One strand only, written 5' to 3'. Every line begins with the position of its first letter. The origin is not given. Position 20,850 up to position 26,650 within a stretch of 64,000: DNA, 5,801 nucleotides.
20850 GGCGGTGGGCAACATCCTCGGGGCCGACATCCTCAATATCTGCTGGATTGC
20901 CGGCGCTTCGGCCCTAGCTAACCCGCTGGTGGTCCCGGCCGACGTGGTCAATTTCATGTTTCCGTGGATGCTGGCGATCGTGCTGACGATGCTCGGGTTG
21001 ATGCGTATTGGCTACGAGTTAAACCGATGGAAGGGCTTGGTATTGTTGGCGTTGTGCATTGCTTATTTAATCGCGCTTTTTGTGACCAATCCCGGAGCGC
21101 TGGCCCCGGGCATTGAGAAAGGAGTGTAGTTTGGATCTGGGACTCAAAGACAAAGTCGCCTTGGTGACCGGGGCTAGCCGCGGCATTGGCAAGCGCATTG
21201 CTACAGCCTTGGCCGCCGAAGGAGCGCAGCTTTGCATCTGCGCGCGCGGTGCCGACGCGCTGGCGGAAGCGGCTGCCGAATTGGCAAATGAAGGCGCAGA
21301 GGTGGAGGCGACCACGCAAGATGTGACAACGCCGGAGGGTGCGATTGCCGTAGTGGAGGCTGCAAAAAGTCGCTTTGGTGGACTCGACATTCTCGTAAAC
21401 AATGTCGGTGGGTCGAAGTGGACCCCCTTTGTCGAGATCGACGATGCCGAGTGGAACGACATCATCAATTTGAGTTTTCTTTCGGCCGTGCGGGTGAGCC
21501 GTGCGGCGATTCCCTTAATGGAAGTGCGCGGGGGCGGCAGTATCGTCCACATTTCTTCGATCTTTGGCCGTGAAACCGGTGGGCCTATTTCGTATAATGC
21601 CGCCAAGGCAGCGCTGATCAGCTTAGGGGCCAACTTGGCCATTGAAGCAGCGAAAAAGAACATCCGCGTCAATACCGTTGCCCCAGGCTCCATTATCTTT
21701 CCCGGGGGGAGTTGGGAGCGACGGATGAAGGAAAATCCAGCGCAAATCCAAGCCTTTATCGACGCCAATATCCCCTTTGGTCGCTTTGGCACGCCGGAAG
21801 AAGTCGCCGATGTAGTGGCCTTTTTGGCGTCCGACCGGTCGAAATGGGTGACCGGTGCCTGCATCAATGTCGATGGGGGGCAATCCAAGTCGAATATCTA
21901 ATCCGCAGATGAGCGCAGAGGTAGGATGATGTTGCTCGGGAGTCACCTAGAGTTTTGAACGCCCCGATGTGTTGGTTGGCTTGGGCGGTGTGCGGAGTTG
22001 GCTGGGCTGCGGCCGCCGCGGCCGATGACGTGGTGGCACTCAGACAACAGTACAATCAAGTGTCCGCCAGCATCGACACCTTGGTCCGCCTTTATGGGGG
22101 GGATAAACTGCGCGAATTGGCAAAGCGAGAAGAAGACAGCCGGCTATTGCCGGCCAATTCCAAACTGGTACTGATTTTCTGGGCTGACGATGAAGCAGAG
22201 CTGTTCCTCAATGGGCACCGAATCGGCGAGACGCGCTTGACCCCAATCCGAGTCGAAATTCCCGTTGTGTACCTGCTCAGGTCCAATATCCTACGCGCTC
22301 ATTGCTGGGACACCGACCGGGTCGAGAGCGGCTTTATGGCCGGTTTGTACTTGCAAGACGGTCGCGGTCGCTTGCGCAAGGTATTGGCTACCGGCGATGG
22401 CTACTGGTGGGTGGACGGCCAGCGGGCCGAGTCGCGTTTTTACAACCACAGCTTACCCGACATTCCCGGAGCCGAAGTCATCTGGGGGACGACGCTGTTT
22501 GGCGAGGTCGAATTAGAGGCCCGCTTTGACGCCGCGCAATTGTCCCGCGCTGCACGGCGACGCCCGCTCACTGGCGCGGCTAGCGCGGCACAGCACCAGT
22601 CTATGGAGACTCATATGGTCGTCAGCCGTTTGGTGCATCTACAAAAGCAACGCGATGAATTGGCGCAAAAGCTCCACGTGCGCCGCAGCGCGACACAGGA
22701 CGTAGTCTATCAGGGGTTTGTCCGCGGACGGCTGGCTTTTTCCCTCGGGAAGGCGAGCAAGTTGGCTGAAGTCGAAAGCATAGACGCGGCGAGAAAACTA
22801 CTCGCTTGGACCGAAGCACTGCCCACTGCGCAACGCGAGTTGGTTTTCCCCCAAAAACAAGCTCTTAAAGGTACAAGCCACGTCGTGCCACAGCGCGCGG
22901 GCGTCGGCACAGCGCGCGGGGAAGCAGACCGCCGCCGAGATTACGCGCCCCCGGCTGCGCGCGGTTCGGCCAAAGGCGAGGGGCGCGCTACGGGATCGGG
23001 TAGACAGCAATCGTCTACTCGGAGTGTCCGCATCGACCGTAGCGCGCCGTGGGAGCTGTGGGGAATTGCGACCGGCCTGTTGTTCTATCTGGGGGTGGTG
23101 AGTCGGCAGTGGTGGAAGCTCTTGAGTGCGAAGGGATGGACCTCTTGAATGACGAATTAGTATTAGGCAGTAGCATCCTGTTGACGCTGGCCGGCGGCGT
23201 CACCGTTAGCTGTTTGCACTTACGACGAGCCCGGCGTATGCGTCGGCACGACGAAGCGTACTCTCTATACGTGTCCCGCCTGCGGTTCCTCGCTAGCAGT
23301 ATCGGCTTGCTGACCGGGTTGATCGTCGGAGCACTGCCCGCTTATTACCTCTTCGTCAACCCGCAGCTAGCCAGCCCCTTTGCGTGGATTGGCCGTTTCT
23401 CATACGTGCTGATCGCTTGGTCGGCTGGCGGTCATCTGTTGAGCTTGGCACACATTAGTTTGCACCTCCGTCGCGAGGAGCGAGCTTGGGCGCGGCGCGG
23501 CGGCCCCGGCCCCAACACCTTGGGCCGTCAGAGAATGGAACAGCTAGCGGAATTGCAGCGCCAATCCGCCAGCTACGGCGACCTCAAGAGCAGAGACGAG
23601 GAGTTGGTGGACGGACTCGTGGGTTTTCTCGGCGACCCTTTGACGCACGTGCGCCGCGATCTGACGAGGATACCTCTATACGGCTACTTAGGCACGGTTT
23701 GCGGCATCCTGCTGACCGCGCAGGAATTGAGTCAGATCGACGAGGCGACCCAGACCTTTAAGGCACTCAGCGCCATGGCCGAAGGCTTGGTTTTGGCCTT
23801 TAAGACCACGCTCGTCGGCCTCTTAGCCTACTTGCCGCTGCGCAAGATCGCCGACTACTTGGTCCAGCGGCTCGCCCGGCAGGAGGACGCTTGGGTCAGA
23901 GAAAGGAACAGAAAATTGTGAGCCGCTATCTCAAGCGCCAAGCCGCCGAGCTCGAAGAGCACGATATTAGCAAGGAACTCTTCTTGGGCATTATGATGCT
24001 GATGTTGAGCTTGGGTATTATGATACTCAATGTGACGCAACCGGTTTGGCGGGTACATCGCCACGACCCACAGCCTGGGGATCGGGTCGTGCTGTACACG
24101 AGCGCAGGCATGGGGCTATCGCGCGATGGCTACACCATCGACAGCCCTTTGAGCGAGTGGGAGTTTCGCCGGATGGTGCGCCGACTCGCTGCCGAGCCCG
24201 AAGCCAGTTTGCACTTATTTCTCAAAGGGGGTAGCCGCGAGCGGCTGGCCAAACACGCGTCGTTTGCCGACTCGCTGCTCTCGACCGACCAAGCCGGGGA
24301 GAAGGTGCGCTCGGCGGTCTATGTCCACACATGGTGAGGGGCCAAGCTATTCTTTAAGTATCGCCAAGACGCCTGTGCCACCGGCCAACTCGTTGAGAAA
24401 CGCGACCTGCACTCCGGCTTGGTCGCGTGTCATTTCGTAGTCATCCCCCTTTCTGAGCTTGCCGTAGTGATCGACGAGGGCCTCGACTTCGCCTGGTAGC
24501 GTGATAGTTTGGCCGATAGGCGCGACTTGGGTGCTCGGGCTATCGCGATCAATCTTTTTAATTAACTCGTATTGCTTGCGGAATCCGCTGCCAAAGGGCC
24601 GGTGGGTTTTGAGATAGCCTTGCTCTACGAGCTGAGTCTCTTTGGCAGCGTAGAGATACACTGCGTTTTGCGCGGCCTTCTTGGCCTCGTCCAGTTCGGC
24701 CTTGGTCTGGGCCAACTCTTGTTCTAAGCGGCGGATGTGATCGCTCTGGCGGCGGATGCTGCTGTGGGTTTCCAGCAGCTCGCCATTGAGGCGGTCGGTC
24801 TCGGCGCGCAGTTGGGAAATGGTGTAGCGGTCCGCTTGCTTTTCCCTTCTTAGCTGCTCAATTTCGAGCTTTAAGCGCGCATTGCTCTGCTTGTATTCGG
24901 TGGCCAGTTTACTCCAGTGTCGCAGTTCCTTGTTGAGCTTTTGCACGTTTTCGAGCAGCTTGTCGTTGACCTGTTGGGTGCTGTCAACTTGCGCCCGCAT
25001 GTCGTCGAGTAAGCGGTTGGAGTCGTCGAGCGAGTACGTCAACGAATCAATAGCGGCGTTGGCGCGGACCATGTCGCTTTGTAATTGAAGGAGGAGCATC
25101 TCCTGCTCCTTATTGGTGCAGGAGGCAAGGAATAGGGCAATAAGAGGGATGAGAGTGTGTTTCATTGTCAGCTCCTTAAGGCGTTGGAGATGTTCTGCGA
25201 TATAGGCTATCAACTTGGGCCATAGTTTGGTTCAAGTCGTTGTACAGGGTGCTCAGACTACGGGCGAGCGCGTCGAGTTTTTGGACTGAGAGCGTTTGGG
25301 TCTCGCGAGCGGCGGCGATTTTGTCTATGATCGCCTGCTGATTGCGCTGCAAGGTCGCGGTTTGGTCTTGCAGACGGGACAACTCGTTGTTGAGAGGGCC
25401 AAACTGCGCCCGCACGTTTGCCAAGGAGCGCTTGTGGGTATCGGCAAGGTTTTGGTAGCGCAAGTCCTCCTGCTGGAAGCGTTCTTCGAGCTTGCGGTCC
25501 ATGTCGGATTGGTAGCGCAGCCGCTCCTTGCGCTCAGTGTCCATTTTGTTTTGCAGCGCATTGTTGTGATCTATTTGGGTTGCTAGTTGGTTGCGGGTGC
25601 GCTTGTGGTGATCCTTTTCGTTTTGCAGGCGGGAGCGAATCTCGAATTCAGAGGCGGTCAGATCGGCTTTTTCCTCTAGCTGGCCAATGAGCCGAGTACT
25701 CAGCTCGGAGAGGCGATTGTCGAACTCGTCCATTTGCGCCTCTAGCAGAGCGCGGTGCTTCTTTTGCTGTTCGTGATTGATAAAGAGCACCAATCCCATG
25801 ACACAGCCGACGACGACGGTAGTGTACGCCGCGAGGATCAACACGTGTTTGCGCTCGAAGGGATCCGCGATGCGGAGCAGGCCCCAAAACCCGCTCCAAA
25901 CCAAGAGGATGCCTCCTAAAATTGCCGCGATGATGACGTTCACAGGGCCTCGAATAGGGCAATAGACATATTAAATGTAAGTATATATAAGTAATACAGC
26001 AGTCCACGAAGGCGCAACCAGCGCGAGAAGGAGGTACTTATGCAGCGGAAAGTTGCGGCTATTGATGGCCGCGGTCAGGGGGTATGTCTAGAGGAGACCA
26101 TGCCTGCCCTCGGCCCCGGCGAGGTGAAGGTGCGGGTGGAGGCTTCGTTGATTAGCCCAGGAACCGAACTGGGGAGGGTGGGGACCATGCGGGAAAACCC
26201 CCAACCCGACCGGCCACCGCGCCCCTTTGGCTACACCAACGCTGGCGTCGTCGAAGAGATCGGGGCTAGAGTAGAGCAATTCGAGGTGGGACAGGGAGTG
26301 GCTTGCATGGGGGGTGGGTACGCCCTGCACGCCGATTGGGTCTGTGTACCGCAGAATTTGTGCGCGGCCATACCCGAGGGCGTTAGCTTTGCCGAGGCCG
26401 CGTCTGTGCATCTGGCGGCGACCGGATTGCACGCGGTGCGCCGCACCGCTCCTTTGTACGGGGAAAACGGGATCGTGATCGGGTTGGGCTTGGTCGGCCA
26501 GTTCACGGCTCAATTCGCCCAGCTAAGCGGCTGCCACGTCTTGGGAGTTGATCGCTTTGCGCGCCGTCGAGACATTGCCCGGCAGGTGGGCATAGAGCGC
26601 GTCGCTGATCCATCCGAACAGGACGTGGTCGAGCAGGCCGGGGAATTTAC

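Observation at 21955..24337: Orphan MotA/ExbB + ExbD-like pair coupled to a reverse-topology periplasmic protein: candidate undescribed envelope energy-transduction module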

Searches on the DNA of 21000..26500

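Call 73: search_rna_families(source=window, start=21000, end=26500, threshold=evalue, max_evalue=1)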
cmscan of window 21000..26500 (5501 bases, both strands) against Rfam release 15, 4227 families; matches with E-value up to 1: 1.
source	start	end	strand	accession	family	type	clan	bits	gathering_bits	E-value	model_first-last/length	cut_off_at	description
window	25095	25140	+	RF03915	MIR5286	Gene; miRNA;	-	22.6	93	0.29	1-78/78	no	MIR5286 microRNA precursor family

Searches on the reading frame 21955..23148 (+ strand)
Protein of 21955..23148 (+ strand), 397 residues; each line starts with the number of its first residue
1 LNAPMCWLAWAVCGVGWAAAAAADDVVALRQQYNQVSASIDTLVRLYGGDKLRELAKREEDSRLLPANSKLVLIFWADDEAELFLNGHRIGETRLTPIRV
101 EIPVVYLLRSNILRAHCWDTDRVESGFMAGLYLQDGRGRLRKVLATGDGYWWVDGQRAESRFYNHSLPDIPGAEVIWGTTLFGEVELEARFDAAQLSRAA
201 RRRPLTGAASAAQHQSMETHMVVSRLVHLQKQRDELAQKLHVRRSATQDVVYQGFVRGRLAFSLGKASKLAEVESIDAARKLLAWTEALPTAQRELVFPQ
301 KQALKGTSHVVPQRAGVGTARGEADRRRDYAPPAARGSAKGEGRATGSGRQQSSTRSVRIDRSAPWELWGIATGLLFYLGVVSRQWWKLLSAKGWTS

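Call 3: search_protein_families(library=pfam, proteins=[window:21955-23148:+], max_evalue=1)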
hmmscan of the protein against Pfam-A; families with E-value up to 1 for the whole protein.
window:21955-23148:+ (397 aa): 2 families
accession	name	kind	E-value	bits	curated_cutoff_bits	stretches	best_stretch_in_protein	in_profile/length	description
PF16355.11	DUF4982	-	0.033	14.6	23.9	1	72-95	6-29/61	Domain of unknown function (DUF4982)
PF22709.1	Mu_Gam-Sipho_Gp157-TOTE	-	0.2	12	27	0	22-44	4-26/63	Mu Gam/Sipho_Gp157-like domain of the TOTE conflict systems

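Call 4: search_protein_families(library=ncbifam, proteins=[window:21955-23148:+], max_evalue=1)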
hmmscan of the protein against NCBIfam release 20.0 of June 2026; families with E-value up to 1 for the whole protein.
window:21955-23148:+ (397 aa): 0 families

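Call 5: search_protein_families(library=padloc, proteins=[window:21955-23148:+], max_evalue=1)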
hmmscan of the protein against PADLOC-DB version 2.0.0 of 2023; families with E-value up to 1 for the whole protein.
window:21955-23148:+ (397 aa): 0 families

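Call 23: find_homologous_proteins(query=window:21967-23148:+, max_evalue=0.001)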
Query window:21967-23148:+ (393 aa): 184 proteins with E <= 0.001 among 8000 candidates; the best 120 are listed.
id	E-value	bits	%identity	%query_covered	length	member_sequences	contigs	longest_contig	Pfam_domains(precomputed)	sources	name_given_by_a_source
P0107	6.7e-243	824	95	99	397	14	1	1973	-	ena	-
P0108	1.4e-234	796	91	100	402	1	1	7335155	-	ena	-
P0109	1.2e-231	787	90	100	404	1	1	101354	-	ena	-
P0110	7.5e-231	784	90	100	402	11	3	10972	-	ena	-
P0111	9.7e-231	784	90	100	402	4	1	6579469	-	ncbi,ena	-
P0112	2.3e-230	782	89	100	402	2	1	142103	-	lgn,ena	-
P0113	4.9e-230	781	88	100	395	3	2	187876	-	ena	-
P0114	5.5e-230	781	89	99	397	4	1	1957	-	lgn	-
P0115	5.8e-229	778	88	100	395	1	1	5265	-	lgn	-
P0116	1.5e-228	776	88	100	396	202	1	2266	-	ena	-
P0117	5.0e-228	775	87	100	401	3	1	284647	-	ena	-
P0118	4.1e-227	772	87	100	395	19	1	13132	-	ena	-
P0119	4.9e-227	771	88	100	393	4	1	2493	-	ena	-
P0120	2.1e-226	769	88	100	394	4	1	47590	-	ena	-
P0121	3.4e-224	762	86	100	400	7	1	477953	-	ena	-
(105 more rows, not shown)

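Call 35: predict_structure(alignment_id=A3)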
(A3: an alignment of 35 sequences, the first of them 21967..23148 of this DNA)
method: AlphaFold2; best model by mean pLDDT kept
length: 393 residues; sequences in the alignment: 35
mean_pLDDT: 70.8   pTM: 0.59
mean pLDDT of the five models: 70.8, 70.5, 70.4, 69.2, 68.9
residues with pLDDT >= 90: 79; 70-90: 164; 50-70: 57; < 50: 93
segments of 3 or more residues with pLDDT < 50: 10-14, 243-265, 298-320, 324-327, 329-357, 388-393
pLDDT, mean of each block of 10 residues (from residue 1): 52 52 75 79 77 69 90 92 92 92 91 78 91 91 90 80 86 80 92 91 75 89 85 80 43 37 52 78 77 56 42 40 48 36 36 47 70 82 59 35
secondary structure, 60 per line:
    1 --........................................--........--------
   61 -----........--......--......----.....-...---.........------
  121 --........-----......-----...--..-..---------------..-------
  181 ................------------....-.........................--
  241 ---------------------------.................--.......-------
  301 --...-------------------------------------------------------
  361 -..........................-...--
elements in order: H3-42 H45-52 E66-73 E76-81 E84-89 E94-98 E106-114 E123-130 E136-141 E147-149 E181-188 H189-196 E209-212 H214-238 H268-284 H287-293 H362-387

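Call 39: fold_search(model_id=the predicted structure, library=pdb)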
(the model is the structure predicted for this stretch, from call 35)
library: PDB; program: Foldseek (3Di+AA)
matches with E <= 10: 420; with E <= 0.001: 0
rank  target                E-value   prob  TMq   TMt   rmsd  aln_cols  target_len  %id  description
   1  8dhv_A                4.9e-02  0.44  0.12  0.08  14.9       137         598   16  Treponema lecithinolyticum beta-glucuronidase (released 2023-05-17)
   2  8e72_A                6.1e-02  0.44  0.12  0.08  14.4       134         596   16  Treponema lecithinolyticum beta-glucuronidase in complex with a ciprofloxacin-glucuronide conjugate (released 2023-06-21)
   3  6d8k_A                6.5e-02  0.28  0.11  0.08  11.6       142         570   17  Bacteroides multiple species beta-glucuronidase (released 2018-10-17)
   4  6t1d_A                8.2e-02  0.87  0.15  0.18   4.4        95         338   18  Pleurotus Ostreatus Lectin (POL), compelx with melibiose (released 2020-02-19)
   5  3w5n                  1.0e-01  0.54  0.16  0.06  22.2       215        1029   11  Crystal Structure of Streptomyces avermitilis alpha-L-rhamnosidase complexed with L-rhamnose (released 2013-03-20)
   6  6kc2_A                1.2e-01  0.84  0.15  0.18   4.1        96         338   18  Crystal Structure of Lectin from Pleurotus ostreatus in complex with Rhamnose (released 2020-08-05)
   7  3w5m                  1.2e-01  0.60  0.17  0.07  22.1       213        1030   10  Crystal Structure of Streptomyces avermitilis alpha-L-rhamnosidase (released 2013-03-20)
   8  6d8k_D                1.2e-01  0.11  0.11  0.12  17.7       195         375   12  Bacteroides multiple species beta-glucuronidase (released 2018-10-17)
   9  6t0q_A                1.5e-01  0.69  0.15  0.17   4.2        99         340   17  Pleurotus Ostreatus Lectin (POL), apo form (released 2020-02-19)
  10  8dhw_A                1.5e-01  0.30  0.12  0.08  14.7       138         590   16  Treponema lecithinolyticum beta-glucuronidase in complex with a UNC4917-glucuronide conjugate (released 2023-05-17)
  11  3w9a_A                1.8e-01  0.04  0.09  0.12  16.1       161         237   12  Crystal structure of the catalytic domain of the glycoside hydrolase family 131 protein from Coprinopsis cinerea (released 2013-05-22)
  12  6kbq_A                1.9e-01  0.41  0.13  0.14   7.6       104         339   18  Crystal Structure of Lectin from Pleurotus ostreatus in complex with Glycerol (released 2020-08-05)
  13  6d8k_B                1.9e-01  0.16  0.11  0.08  11.4       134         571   16  Bacteroides multiple species beta-glucuronidase (released 2018-10-17)
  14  6d89_B                1.9e-01  0.11  0.11  0.08  16.5       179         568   17  Bacteroides uniformis beta-glucuronidase 1 with N-terminal loop deletion (released 2018-10-17)
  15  6ncz_A                2.3e-01  0.11  0.12  0.08  17.0       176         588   15  Crystal structure of hybrid beta-glucuronidase/beta-galacturonidase from Fusicatenibacter saccharivorans bound to phen (released 2019-02-20)
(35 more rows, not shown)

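Call 45: search_solved_structures(query=A3, max_evalue=10, show_alignments=2)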
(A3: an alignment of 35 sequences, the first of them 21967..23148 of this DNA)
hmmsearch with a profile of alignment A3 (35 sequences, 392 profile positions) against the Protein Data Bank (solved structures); distinct sequences matched with E-value up to 10: 0.

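Call 71: search_protein_families(library=pfam, alignment_id=A3, max_evalue=1)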
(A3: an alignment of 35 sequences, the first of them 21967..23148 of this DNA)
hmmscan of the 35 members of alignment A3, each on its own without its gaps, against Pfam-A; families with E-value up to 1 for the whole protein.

A. member 1, window:21967-23148:+ (393 aa): 2 families
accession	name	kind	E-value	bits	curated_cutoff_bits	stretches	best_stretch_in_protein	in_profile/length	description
PF16355.11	DUF4982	-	0.032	14.6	23.9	1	68-91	6-29/61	Domain of unknown function (DUF4982)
PF22709.1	Mu_Gam-Sipho_Gp157-TOTE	-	0.2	12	27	0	18-40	4-26/63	Mu Gam/Sipho_Gp157-like domain of the TOTE conflict systems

B. families by the number of members that match (of 35 scanned): 12 families
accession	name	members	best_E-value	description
PF16355.11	DUF4982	5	0.032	Domain of unknown function (DUF4982)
PF22709.1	Mu_Gam-Sipho_Gp157-TOTE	4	0.018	Mu Gam/Sipho_Gp157-like domain of the TOTE conflict systems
PF05263.17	DUF722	1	0.023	Protein of unknown function (DUF722)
PF17149.10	CHASE5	1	0.023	Periplasmic sensor domain found in signal transduction proteins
PF23171.1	bHLH_HIF1A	1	0.058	Hypoxia-inducible factor 1-alpha bHLH domain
PF00343.26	Phosphorylase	1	0.1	Carbohydrate phosphorylase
PF23661.1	SHMOOSE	1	0.2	SHMOOSE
PF09612.15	HtrL_YibB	1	0.23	Bacterial protein of unknown function (HtrL_YibB)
PF11593.13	Med3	1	0.27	Mediator complex subunit 3 fungal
PF06009.19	Laminin_II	1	0.29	Laminin Domain II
PF08122.17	NDUF_B12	1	0.72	NADH-ubiquinone oxidoreductase B12 subunit family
PF12555.13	SteA-like_C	1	0.95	SteA-like C-terminal domain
